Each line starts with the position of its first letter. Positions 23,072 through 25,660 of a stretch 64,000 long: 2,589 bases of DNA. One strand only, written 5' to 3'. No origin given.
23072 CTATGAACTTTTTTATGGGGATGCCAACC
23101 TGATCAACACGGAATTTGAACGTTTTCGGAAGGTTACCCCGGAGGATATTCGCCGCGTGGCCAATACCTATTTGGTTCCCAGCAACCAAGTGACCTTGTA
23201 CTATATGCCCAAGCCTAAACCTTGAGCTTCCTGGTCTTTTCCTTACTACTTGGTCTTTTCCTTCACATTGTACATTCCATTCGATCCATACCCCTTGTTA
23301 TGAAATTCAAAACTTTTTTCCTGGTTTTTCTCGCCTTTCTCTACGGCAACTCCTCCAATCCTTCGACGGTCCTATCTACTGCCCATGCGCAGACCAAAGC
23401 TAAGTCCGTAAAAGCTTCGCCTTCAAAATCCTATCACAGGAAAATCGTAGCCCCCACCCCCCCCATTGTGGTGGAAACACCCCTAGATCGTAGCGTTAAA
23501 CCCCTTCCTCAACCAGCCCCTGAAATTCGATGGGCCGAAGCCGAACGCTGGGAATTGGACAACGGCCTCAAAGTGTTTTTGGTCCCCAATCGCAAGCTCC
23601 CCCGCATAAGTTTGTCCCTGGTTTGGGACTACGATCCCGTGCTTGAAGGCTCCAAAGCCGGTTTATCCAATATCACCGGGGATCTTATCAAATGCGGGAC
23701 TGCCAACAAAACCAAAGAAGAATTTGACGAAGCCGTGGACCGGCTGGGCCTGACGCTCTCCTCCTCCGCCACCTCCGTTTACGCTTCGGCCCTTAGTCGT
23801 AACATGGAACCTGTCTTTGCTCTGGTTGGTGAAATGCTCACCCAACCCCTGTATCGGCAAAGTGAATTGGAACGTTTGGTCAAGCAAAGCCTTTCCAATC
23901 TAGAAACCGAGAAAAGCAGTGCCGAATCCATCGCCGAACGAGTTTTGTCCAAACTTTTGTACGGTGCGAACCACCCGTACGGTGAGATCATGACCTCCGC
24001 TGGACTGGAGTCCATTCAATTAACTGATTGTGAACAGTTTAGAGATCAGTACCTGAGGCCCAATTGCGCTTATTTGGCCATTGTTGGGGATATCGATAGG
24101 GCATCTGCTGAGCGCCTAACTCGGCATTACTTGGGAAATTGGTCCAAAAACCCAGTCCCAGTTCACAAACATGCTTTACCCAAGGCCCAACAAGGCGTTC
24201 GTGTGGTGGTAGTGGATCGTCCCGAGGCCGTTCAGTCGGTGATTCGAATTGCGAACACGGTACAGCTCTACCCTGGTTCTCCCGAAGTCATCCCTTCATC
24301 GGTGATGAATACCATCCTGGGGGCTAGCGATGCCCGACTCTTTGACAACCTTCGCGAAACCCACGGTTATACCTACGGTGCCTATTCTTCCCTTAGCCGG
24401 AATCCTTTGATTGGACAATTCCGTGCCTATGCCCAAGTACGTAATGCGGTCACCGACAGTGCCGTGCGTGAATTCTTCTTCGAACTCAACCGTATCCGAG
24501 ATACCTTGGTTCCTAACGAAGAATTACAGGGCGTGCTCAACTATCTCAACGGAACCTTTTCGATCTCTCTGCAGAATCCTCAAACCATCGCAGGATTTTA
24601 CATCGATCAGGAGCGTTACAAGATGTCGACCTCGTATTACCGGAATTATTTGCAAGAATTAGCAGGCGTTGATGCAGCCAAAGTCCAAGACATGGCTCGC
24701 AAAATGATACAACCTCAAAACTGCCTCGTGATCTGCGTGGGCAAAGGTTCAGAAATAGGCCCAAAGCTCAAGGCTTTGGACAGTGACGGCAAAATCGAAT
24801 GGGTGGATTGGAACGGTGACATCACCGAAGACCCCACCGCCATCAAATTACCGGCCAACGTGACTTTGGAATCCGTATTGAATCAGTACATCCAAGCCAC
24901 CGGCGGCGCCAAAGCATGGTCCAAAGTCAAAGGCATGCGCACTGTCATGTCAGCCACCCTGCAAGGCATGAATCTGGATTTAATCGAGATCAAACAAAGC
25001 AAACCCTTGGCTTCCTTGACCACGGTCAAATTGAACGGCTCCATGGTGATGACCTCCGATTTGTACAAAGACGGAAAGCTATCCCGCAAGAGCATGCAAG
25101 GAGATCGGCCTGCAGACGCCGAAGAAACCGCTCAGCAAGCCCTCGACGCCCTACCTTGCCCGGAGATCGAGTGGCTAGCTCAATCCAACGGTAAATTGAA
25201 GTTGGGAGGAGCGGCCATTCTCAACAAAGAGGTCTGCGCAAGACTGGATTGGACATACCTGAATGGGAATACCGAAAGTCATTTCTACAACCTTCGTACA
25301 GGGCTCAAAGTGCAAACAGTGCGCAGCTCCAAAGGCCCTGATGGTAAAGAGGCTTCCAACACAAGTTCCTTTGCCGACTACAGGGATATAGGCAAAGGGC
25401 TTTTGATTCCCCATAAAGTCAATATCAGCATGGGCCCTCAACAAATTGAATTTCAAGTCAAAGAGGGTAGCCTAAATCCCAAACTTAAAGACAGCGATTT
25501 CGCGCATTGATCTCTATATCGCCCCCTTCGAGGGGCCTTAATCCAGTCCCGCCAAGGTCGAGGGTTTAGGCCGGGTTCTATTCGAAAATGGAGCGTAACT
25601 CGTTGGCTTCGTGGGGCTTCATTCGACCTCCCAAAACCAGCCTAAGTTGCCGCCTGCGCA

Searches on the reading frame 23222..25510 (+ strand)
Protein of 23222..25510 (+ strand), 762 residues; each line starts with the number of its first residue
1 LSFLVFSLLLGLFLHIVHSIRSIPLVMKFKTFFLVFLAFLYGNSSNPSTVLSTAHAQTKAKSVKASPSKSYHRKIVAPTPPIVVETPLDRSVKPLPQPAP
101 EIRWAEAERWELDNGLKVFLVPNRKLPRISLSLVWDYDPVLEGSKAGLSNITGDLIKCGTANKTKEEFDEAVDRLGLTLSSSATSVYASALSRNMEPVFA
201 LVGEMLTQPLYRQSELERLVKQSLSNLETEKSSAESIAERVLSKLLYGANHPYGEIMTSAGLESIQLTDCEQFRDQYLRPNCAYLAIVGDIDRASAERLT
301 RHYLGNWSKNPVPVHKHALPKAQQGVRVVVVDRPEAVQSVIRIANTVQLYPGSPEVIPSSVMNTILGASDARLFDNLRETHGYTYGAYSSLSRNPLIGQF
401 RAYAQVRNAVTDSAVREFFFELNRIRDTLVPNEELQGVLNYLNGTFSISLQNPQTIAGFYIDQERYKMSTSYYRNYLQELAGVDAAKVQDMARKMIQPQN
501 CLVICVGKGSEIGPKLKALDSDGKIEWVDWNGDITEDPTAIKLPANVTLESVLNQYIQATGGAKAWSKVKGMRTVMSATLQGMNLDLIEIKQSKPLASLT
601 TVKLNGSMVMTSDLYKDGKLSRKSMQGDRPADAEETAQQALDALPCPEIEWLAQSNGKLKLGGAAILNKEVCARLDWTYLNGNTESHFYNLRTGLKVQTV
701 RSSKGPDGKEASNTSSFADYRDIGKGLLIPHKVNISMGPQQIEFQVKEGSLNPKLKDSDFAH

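Call 79: search_protein_families(library=pfam, proteins=[window:23222-25510:+], max_evalue=0.01)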
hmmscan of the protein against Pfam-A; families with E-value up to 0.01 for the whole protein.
window:23222-25510:+ (762 aa): 2 families
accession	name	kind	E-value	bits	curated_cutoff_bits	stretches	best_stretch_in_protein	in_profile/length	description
PF05193.26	Peptidase_M16_C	-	3.1e-25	89.5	23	1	265-440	2-179/181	Peptidase M16 inactive domain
PF00675.25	Peptidase_M16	-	3.5e-05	24.2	22.3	1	146-247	31-136/149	Insulinase (Peptidase family M16)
